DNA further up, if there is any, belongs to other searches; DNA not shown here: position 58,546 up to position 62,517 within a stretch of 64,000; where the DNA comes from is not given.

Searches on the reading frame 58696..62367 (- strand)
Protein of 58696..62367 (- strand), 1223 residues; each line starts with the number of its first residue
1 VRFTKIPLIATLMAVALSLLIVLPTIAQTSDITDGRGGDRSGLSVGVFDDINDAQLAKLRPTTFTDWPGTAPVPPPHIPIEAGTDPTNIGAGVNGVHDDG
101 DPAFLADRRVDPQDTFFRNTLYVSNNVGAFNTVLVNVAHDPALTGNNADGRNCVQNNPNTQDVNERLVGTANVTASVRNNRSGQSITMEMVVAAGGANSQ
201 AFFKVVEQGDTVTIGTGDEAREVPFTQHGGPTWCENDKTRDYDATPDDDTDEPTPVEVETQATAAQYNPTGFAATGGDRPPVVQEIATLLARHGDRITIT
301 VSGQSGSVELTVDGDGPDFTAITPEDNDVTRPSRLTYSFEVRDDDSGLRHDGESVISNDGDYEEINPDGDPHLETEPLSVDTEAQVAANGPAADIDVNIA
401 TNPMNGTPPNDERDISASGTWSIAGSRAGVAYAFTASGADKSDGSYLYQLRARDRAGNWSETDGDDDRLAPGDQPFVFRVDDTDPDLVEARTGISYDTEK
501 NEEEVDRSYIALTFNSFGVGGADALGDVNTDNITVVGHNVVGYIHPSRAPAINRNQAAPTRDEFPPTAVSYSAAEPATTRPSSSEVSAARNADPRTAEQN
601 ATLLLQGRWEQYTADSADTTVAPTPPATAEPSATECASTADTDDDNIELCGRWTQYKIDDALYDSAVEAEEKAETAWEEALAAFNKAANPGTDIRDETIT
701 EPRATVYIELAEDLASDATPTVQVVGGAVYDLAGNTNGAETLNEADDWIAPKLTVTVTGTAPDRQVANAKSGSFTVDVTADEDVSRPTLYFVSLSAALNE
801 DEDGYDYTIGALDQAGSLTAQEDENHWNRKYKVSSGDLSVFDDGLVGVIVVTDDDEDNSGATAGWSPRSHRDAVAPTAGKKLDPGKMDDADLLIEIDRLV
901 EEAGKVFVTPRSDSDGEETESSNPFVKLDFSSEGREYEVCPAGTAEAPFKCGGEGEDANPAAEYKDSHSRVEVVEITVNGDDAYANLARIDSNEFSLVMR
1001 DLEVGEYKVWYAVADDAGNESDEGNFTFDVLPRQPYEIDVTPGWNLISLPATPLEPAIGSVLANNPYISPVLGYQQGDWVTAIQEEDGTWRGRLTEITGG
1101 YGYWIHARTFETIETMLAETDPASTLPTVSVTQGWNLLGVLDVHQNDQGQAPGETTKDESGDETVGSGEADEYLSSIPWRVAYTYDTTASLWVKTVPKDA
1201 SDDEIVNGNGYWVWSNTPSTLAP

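Call 24: find_encoding_contigs(protein=window:58696-62367:-, flank=10000, max_places=10)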
Protein window:58696-62367:- (1223 aa): no gene with exactly this product is on record in the collection.

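Call 25: find_homologous_proteins(query=window:58696-62367:-, max_evalue=1e-30)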
Query window:58696-62367:- (1223 aa): 237 proteins with E <= 1e-30 among 8000 candidates; the best 120 are listed.
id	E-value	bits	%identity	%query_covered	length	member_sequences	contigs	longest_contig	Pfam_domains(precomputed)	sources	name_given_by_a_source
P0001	0.0e+0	2762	100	100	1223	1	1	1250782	PF19077.7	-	-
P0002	0.0e+0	1754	68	100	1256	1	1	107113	-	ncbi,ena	-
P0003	0.0e+0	1561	63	99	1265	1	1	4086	-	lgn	-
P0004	0.0e+0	1519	62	99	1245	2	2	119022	-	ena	-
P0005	0.0e+0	1487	60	100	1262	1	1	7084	-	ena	-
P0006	0.0e+0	1433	59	99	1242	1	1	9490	-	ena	-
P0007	0.0e+0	1377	58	100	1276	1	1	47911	-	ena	-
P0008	0.0e+0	1290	55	100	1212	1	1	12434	-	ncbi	-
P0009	0.0e+0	1289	56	100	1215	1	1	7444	-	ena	-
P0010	0.0e+0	1288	56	100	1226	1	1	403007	-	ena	-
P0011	0.0e+0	1281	55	100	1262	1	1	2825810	-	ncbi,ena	-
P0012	0.0e+0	1268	55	100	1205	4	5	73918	-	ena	-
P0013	0.0e+0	1260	55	100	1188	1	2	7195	-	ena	-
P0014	0.0e+0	1257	54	100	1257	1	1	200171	-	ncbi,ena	-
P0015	0.0e+0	1257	54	100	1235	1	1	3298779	-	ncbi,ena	-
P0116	6.4e-150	519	40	43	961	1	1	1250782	-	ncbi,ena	-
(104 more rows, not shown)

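Call 32: find_encoding_contigs(protein=P0116, flank=10000, max_places=3)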
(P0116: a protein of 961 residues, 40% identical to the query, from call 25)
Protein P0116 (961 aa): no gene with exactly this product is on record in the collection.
